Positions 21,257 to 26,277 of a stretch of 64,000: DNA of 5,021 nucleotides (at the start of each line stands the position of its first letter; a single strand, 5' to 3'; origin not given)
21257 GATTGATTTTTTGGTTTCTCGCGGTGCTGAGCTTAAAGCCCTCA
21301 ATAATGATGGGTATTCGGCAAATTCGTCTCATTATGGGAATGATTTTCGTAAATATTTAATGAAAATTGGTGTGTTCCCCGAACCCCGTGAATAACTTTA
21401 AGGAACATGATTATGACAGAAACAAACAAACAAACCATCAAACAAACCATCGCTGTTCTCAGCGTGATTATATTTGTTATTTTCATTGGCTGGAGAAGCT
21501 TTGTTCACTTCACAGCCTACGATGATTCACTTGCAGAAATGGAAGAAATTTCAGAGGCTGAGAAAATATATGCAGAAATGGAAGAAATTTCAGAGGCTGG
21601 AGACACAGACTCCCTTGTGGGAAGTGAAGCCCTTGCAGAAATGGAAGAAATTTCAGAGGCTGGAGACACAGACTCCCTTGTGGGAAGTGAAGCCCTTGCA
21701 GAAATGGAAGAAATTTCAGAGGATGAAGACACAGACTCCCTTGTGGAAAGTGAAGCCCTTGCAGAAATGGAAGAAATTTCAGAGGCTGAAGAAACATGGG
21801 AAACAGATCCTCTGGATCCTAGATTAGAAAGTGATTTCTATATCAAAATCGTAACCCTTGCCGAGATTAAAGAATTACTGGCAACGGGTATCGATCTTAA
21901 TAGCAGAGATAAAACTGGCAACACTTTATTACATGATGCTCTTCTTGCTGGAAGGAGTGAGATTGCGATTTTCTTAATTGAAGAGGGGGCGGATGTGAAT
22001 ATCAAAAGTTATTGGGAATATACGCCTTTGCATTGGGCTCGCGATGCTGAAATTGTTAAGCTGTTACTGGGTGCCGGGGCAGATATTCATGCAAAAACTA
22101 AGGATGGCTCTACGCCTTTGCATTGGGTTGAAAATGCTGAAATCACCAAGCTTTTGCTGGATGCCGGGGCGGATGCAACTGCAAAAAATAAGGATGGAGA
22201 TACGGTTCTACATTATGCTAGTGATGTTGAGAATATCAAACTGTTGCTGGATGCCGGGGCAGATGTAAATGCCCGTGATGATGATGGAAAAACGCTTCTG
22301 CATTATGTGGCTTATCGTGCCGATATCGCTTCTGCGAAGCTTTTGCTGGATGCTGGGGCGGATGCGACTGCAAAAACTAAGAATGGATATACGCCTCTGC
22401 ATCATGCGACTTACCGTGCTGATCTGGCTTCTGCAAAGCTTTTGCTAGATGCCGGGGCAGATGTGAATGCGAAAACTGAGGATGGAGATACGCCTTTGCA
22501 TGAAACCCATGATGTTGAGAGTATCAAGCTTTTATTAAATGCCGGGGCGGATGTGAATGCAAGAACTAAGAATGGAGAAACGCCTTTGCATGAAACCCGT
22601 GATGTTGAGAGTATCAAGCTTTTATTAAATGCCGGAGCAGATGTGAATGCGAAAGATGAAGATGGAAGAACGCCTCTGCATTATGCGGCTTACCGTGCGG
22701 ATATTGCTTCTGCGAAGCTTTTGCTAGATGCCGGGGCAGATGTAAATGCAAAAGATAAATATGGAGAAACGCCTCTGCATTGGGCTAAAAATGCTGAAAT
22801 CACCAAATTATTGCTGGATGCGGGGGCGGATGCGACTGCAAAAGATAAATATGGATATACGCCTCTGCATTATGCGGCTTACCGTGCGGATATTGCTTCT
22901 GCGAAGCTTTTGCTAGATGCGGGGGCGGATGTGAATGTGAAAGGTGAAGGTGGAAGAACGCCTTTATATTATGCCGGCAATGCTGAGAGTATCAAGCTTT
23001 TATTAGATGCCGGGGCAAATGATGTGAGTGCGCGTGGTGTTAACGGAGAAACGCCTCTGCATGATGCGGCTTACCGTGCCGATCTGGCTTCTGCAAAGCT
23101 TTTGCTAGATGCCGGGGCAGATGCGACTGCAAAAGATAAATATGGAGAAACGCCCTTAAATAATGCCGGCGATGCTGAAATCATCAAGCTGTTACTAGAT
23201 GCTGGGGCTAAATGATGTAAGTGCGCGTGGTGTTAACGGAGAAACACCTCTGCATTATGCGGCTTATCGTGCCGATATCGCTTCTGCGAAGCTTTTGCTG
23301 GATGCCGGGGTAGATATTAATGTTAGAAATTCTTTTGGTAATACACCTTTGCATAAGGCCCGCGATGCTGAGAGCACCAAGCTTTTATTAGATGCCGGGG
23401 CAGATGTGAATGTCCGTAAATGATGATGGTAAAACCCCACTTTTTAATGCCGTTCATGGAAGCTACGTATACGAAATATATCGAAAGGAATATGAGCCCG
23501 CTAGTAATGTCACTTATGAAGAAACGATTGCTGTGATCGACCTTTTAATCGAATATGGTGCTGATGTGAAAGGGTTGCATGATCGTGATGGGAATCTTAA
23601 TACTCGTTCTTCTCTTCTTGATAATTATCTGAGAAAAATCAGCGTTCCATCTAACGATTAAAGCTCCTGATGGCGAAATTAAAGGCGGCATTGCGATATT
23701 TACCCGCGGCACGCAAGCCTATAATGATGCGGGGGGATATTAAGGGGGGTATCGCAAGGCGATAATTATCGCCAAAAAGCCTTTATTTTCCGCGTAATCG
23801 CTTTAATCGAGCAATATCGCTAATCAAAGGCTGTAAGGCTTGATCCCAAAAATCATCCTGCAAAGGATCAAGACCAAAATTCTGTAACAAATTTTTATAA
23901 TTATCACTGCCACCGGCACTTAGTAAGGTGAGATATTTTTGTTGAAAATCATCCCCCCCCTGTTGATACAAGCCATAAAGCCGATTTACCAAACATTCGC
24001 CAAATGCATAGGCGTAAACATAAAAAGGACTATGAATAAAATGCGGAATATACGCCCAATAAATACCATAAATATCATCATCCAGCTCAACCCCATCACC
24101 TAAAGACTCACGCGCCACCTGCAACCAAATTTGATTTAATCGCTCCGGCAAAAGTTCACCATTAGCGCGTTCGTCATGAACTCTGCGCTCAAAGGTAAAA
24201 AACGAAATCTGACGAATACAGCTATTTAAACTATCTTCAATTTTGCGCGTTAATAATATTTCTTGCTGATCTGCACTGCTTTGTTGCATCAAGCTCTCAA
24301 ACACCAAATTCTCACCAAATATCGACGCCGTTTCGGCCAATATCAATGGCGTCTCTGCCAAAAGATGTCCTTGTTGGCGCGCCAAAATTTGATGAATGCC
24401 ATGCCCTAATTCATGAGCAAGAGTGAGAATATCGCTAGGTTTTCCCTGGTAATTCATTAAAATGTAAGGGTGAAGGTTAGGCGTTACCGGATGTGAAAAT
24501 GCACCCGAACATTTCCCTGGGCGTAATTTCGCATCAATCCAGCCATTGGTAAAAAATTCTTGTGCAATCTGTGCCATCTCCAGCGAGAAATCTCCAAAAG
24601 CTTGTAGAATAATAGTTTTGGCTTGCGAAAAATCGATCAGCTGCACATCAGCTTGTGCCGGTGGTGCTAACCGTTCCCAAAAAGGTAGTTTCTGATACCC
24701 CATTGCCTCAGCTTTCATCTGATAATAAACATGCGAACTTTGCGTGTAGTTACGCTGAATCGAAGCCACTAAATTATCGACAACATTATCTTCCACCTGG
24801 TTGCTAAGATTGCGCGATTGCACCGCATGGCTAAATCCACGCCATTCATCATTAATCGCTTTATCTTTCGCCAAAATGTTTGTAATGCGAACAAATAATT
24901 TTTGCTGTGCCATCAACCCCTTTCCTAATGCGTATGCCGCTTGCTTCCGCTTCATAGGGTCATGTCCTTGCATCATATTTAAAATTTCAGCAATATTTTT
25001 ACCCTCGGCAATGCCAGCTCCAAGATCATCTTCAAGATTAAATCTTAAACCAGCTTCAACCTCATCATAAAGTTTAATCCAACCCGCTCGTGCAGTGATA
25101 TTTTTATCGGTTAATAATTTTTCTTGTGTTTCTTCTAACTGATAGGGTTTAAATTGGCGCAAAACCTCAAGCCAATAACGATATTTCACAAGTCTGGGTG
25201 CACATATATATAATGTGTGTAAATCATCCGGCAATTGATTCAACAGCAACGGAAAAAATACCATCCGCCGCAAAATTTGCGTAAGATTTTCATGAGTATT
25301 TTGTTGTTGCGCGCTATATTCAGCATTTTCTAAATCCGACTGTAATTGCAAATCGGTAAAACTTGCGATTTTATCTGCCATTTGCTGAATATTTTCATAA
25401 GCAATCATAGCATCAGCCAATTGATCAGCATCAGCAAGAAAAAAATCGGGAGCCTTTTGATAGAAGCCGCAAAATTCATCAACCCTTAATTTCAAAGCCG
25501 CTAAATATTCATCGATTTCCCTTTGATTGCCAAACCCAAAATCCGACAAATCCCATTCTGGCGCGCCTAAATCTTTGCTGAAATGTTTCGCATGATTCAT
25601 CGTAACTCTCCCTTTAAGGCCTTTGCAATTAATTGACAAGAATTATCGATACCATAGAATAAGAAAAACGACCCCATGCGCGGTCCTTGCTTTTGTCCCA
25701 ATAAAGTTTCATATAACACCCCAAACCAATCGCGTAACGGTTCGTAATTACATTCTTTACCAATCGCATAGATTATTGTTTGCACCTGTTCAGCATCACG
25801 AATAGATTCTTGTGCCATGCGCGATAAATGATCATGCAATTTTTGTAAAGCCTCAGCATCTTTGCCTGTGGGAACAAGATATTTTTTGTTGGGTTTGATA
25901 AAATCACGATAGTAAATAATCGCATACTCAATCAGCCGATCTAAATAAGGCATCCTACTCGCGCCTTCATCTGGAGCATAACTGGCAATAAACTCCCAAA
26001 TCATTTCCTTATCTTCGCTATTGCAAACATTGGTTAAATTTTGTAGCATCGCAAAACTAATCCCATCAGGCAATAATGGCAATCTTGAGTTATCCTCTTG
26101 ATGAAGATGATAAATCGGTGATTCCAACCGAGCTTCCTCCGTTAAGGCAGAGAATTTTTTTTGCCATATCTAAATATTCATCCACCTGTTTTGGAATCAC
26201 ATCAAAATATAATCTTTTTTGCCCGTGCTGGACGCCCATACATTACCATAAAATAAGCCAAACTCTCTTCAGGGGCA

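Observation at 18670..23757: Tandem cassette of three membrane-anchored ankyrin-repeat paralogs with conserved end modules and variable repeat cores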

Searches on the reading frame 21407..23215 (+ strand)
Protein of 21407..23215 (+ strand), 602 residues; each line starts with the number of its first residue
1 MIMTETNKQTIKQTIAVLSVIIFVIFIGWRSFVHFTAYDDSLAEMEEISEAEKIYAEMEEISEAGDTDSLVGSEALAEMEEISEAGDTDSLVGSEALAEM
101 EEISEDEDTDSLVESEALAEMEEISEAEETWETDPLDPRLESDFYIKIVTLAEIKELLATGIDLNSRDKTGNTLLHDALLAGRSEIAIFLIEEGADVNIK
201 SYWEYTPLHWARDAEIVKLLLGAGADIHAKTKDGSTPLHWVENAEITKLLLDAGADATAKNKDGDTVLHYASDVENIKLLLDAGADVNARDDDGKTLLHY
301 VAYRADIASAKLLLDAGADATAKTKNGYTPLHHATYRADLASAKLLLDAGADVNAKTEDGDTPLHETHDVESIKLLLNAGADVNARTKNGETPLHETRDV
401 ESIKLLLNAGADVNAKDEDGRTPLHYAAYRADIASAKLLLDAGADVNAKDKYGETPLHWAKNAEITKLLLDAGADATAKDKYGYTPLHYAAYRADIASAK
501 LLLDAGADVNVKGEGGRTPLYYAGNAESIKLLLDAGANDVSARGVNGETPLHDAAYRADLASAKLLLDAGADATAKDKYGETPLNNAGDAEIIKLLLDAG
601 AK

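Call 7: find_encoding_contigs(protein=window:21407-23215:+, flank=3000, max_places=6)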
Protein window:21407-23215:+ (602 aa): no gene with exactly this product is on record in the collection.

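Call 21: search_protein_families(library=pfam, proteins=[window:21407-23215:+], max_evalue=0.01)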
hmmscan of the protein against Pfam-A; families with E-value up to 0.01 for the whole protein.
window:21407-23215:+ (602 aa): 9 families
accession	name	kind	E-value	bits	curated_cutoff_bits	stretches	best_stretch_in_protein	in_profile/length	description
PF12796.13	Ank_2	-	1.7e-96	317.4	27.3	8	399-480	9-90/90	Ankyrin repeats (3 copies)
PF00023.36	Ank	-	3.1e-90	291.3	21.1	12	419-451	1-33/33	Ankyrin repeat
PF13637.12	Ank_4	-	4.6e-85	278.1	22.7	12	399-440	9-50/50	Ankyrin repeats (many copies)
PF13857.12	Ank_5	-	1.6e-69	229.5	27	6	406-458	1-54/56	Ankyrin repeats (many copies)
PF13606.12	Ank_3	-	9.2e-37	120.8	22.3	2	482-511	1-30/30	Ankyrin repeat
PF23745.1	ANK_LRRK2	-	5.7e-10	39.6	27.5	0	461-537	9-88/130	LRRK2 ANK repeat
PF06563.17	DUF1125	-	0.00037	21.4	28.3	0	400-424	3-27/66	Protein of unknown function (DUF1125)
PF25167.1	DUF7829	-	0.0036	17.2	28.6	0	401-452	38-96/224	Domain of unknown function (DUF7829)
PF00850.24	Hist_deacetyl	-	0.0061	16.4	27.9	0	565-598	232-265/298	Histone deacetylase domain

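Call 69: search_protein_families(library=ncbifam, proteins=[window:21407-23215:+], max_evalue=0.001)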
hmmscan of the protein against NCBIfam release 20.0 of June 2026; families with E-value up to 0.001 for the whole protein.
window:21407-23215:+ (602 aa): 12 families
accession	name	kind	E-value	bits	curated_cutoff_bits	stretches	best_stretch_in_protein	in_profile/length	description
NF043029.1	T4SS_AnkY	equivalog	1.4e-61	208.5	600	7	399-465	470-536/543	Dot/Icm T4SS effector AnkY/LegA9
NF043023.1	T4SS_AnkH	equivalog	3.4e-55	187.6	600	7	399-478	11-93/467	Dot/Icm T4SS effector AnkH/LegA3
NF043028.1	T4SS_AnkX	equivalog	1.4e-33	116.2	1400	3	275-397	596-726/938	Dot/Icm T4SS effector AnkN/AnkX/LegA8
NF041931.2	MzaA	equivalog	2.7e-31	109.2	800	4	401-469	16-87/726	MZA anti-phage system associated sigma-70 family RNA polymerase sigma factor MzaA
NF043022.1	T4SS_AnkG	equivalog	3.1e-29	102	500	2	154-276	312-448/455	Dot/Icm T4SS effector AnkG/AnkZ/LegA7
TIGR00870.1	trp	subfamily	5.6e-18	64.4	498.75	1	242-356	67-160/747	transient-receptor-potential calcium channel protein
NF043019.1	T4SS_AnkC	equivalog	2.1e-15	56.6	450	0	157-229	113-195/459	Dot/Icm T4SS effector AnkC/LegA12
NF038106.1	gamma_NF038106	equivalog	1.2e-14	54.3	50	0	277-303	52-78/93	PA4642 family protein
NF043027.1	T4SS_AnkQ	equivalog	9.8e-13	47.5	700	0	425-475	332-389/496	Dot/Icm T4SS effector AnkQ/LegA10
NF043021.1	T4SS_AnkF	equivalog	2.1e-12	46.2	1000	0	175-276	589-678/917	Dot/Icm T4SS effector AnkF/LegA14/Ceg31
NF043020.1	T4SS_AnkD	equivalog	2e-11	43.5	500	0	414-451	75-112/426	Dot/Icm T4SS effector AnkD/LegA15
NF043024.1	T4SS_AnkI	equivalog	3.6e-09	35.9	550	0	413-460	234-282/439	Dot/Icm T4SS effector AnkI/LegAS4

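Call 84: predict_structure(protein=window:21407-23215:+)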
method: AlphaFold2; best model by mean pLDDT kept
length: 602 residues; sequences in the alignment: 1
mean_pLDDT: 81.3   pTM: 0.67
mean pLDDT of the five models: 81.3, 80.9, 80.2, 79.3, 79.3
residues with pLDDT >= 90: 365; 70-90: 105; 50-70: 14; < 50: 118
segments of 3 or more residues with pLDDT < 50: 1-3, 34-148
pLDDT, mean of each block of 10 residues (from residue 1): 55 74 72 48 42 44 36 37 35 38 39 42 37 37 47 80 80 85 89 91 87 94 94 91 93 94 91 94 95 95 94 97 97 94 96 97 95 97 97 95 97 98 97 96 98 98 98 97 96 95 96 90 92 89 85 91 93 92 91 94 81
secondary structure, 60 per line:
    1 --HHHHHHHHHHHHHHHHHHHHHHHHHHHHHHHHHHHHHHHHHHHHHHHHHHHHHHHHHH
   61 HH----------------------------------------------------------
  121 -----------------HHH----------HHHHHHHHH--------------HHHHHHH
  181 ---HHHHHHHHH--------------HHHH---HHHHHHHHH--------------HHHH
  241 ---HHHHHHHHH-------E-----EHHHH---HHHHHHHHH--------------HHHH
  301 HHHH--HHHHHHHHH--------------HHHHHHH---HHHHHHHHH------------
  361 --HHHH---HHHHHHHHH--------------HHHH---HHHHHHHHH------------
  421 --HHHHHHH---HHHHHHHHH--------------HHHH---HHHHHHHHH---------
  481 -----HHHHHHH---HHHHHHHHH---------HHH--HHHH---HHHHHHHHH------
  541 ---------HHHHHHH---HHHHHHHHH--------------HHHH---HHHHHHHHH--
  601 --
elements in order: H3-62 H151-159 H174-180 H184-192 H207-210 H214-222 H237-240 H244-252 H267-270 H274-282 H297-304 H307-315 H330-336 H340-348 H363-366 H370-378 H393-396 H400-408 H423-429 H433-441 H456-459 H463-471 H486-492 H496-504 H519-522 H526-534 H550-556 H560-568 H583-586 H590-598

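Call 86: fold_search(model_id=the predicted structure, library=pdb)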
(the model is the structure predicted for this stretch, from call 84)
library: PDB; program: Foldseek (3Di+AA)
matches with E <= 10: 1240; with E <= 0.001: 850
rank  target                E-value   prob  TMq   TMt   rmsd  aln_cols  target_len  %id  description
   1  6mol_A                1.6e-29  1.00  0.65  0.85   3.1       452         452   42  Monoextended DARPin M_R12 complex with EpoR (released 2019-06-05)
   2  5y4d                  1.6e-27  1.00  0.44  0.40   9.0       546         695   33  Crystal Structure of AnkB Ankyrin Repeats in Complex with AnkR/AnkB Chimeric Autoinhibition Segment (released 2017-09-13)
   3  8cs9_A                9.7e-27  1.00  0.54  0.42   9.0       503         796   34  Composite reconstruction of Class 1 of the erythrocyte ankyrin-1 complex (released 2022-07-20)
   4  4rlv                  1.9e-26  1.00  0.39  0.30  10.0       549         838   32  Crystal Structure of AnkB 24 Ankyrin Repeats in Complex with AnkR Autoinhibition Segment (released 2014-11-26)
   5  5le2_A                4.3e-26  1.00  0.22  0.28  16.7       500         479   34  Crystal structure of DARPin-DARPin rigid fusion, variant DDD_D12_15_D12_15_D12 (released 2017-08-02)
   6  5leb                  5.1e-26  1.00  0.29  0.37  20.9       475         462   37  Crystal structure of DARPin-DARPin rigid fusion, variant DDD_D12_06_D12_06_D12 (released 2017-08-02)
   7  5lec                  1.7e-25  1.00  0.25  0.31  15.4       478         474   35  Crystal structure of DARPin-DARPin rigid fusion, variant DDD_D12_12_D12_12_D12 (released 2017-08-02)
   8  5lee                  2.7e-25  1.00  0.25  0.32  16.6       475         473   36  Crystal structure of DARPin-DARPin rigid fusion, variant DDD_D12_12_D12_12_D12 (released 2017-08-02)
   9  5led                  7.7e-24  1.00  0.23  0.29  16.6       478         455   34  Crystal structure of DARPin-DARPin rigid fusion, variant DDD_D12_12_D12_12_D12 (released 2017-08-02)
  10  7tw3_G                8.4e-24  1.00  0.54  0.51   7.5       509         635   33  Cryo-EM structure of human ankyrin complex (B2P1A1) from red blood cell (released 2022-06-08)
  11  7uzu_A                1.4e-23  1.00  0.40  0.50  15.0       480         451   30  Ankyrin-1 (N-terminal region of membrane binding domain, local refinement from consensus reconstruction; bound to N-te (released 2022-07-20)
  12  5y4f_B                2.3e-23  1.00  0.53  0.74   6.1       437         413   32  Crystal Structure of AnkB Ankyrin Repeats R13-24 in complex with autoinhibition segment AI-c (released 2017-09-13)
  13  5y4f_A                5.3e-23  1.00  0.42  0.57   7.1       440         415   32  Crystal Structure of AnkB Ankyrin Repeats R13-24 in complex with autoinhibition segment AI-c (released 2017-09-13)
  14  1n11                  1.8e-20  1.00  0.54  0.79   3.5       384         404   35  D34 REGION OF HUMAN ANKYRIN-R AND LINKER (released 2002-12-11)
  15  7v0x                  7.6e-20  1.00  0.47  0.72   4.9       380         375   34  Local refinement of ankyrin-1 (C-terminal half), class 1 of erythrocyte ankyrin-1 complex (released 2022-07-20)
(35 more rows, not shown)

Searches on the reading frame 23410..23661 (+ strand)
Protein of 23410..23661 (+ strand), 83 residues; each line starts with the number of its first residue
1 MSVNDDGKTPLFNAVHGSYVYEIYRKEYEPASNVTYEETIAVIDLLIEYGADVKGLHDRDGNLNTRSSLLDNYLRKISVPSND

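Call 21: search_protein_families(library=pfam, proteins=[window:23410-23661:+], max_evalue=0.01)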
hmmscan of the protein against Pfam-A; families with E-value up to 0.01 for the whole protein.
window:23410-23661:+ (83 aa): 1 family
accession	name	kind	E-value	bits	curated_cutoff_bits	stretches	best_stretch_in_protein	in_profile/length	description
PF13637.12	Ank_4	-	0.0077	17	22.7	0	3-19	26-42/50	Ankyrin repeats (many copies)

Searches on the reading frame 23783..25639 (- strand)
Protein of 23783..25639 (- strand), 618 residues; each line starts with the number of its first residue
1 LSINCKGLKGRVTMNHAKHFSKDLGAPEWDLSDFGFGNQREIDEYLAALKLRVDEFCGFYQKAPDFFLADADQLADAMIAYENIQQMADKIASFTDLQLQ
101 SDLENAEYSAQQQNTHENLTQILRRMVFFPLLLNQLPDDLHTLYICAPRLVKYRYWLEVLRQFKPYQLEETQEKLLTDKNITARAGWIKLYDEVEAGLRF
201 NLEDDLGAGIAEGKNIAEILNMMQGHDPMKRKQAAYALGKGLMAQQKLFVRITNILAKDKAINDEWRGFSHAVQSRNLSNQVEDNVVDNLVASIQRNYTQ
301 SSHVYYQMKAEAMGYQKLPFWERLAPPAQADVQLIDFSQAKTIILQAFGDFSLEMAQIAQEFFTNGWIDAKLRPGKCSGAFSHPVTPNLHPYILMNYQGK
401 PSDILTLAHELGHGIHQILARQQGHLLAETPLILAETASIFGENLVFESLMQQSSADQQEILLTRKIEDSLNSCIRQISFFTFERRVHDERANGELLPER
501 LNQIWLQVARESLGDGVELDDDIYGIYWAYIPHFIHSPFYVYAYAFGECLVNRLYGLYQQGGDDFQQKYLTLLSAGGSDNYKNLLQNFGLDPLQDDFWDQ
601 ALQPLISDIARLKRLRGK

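Call 18: list_cluster_members(proteins=[P0003, window:23783-25639:-])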
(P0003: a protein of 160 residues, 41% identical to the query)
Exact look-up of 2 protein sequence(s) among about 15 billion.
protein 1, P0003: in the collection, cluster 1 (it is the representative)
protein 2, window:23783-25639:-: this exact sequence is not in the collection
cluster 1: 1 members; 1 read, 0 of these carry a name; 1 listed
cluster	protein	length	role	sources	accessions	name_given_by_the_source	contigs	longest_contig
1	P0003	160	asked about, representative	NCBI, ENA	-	-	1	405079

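Call 21: search_protein_families(library=pfam, proteins=[window:23783-25639:-], max_evalue=0.01)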
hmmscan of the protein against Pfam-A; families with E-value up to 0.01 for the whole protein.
window:23783-25639:- (618 aa): 2 families
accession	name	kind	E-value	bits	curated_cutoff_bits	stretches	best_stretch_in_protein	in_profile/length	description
PF01432.26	Peptidase_M3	-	1.2e-41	144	27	1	359-603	180-456/457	Peptidase family M3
PF08439.15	Peptidase_M3_N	-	2.3e-13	50.6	25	1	133-200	2-70/70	Oligopeptidase F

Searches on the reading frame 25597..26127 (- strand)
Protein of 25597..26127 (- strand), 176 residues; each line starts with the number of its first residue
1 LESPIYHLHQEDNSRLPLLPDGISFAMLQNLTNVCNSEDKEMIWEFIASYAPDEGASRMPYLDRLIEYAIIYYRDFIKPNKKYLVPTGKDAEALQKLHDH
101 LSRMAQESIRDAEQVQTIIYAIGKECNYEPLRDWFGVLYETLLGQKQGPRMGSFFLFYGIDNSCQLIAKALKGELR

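Call 41: search_protein_families(library=ncbifam, proteins=[window:25597-26127:-], max_evalue=0.00001)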
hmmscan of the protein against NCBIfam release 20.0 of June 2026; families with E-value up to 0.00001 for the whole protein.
window:25597-26127:- (176 aa): 2 families
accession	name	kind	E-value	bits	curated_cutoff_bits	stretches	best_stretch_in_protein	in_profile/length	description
NF001968.0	PRK00750.1-2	equivalog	4.1e-54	183.9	648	1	2-174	359-526/528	lysine--tRNA ligase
TIGR00467.1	lysS_arch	equivalog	5.4e-10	38.4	147.55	1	22-168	362-512/515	lysine--tRNA ligase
